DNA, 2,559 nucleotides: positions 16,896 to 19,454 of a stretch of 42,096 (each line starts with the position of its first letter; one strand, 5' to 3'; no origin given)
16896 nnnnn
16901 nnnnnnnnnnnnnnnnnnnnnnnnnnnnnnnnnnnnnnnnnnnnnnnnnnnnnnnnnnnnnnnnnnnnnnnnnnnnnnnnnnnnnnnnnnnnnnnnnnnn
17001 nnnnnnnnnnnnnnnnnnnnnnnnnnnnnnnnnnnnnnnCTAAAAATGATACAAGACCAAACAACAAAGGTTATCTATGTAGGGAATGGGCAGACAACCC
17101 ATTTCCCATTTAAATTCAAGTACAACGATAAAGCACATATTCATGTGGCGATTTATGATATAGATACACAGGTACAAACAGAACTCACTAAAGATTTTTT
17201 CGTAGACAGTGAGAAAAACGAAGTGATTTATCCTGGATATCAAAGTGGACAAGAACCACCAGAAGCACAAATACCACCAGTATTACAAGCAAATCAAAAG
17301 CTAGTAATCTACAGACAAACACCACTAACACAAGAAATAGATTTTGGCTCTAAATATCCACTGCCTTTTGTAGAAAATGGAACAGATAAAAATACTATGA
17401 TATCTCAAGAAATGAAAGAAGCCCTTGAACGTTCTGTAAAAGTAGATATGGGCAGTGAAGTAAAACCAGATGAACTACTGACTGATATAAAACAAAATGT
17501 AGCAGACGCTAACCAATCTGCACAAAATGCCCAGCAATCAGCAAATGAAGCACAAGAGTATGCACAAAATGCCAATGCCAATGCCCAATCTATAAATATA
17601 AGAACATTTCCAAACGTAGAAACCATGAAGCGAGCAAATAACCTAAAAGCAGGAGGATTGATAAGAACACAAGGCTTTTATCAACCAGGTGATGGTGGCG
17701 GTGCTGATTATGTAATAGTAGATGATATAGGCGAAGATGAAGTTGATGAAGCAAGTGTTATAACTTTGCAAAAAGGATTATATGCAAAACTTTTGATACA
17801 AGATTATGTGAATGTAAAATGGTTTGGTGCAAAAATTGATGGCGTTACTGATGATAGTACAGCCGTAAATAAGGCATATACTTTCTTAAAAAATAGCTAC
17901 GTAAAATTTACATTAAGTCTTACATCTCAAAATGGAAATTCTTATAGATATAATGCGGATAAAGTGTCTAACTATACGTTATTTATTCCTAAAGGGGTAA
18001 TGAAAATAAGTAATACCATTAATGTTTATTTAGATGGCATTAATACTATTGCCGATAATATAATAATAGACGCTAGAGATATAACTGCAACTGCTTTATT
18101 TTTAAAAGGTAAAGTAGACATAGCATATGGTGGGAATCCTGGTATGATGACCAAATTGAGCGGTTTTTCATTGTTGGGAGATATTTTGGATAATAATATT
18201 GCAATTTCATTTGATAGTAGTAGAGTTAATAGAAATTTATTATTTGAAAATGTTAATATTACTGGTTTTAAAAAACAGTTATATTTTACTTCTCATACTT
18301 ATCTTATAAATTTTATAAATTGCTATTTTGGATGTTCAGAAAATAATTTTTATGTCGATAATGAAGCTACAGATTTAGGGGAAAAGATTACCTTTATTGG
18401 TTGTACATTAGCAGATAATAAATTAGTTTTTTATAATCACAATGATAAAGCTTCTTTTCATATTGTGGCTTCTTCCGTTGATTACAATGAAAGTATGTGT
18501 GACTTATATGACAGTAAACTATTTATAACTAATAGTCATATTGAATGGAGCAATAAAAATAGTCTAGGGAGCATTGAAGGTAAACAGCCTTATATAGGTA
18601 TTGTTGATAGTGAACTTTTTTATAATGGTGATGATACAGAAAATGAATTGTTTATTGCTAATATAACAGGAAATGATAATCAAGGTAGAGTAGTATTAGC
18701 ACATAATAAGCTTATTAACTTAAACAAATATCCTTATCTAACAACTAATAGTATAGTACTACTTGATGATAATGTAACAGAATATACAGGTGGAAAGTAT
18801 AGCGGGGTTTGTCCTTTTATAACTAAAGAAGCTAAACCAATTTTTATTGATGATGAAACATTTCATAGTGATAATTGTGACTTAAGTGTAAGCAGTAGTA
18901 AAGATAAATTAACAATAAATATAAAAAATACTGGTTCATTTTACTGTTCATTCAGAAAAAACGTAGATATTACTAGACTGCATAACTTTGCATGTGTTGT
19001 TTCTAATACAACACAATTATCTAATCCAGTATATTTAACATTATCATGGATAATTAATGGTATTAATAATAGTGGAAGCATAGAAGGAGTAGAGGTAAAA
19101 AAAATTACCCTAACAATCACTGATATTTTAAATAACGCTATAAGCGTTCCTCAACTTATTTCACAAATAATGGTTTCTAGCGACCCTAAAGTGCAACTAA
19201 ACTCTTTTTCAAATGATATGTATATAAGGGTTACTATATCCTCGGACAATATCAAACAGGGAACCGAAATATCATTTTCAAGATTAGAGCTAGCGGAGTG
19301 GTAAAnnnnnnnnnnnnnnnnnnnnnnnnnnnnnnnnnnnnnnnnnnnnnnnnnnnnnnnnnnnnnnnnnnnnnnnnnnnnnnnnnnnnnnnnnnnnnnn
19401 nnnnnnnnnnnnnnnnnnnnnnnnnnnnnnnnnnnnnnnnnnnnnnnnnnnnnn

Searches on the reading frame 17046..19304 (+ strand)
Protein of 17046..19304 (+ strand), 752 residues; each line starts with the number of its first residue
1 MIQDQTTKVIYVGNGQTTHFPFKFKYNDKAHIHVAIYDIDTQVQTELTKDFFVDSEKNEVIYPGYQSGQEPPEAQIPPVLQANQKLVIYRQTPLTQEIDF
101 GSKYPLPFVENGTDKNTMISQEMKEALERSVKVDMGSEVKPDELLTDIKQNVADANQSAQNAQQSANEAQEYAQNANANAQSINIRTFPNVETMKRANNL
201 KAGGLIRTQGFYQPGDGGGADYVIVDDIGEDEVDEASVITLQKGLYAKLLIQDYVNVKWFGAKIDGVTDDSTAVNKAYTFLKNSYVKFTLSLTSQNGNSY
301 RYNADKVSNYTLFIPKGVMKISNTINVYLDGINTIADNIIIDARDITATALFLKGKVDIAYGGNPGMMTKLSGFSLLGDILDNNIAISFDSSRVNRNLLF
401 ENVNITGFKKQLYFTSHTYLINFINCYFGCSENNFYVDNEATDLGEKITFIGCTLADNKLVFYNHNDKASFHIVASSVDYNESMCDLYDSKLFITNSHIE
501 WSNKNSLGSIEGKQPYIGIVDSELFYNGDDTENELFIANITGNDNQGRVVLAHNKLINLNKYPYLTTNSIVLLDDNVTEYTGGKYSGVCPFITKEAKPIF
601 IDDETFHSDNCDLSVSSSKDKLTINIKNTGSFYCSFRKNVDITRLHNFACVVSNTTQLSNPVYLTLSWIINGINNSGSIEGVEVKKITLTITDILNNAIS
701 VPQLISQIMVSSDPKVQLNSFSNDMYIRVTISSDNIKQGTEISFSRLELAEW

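Call 104: search_protein_families(library=phrogs, proteins=[window:17046-19304:+], max_evalue=0.00001)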
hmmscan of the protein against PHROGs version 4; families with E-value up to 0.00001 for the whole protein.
window:17046-19304:+ (752 aa): 9 families
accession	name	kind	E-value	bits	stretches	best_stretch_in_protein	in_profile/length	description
phrog_32960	-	unknown function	1.5e-13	51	1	188-276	233-318/762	-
phrog_4250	-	tail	5.2e-13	49.2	1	106-314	86-280/786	EPS depolymerase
phrog_23059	-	tail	1.8e-12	47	1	183-283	56-156/1027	tail fiber protein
phrog_19253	-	unknown function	4.8e-10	39.5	1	162-281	214-336/806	-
phrog_13893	-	tail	1.9e-09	37.4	1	6-133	7-127/648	tail protein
phrog_1640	-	tail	7.8e-09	36.2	1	2-48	3-48/765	tail protein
phrog_6518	-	tail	3.3e-08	33.1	1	4-124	2-112/793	tail fiber protein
phrog_1171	-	tail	2.5e-07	30.5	1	11-325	12-258/954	tail spike protein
phrog_13481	-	tail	3.7e-07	30.5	1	10-180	24-182/596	tail fiber protein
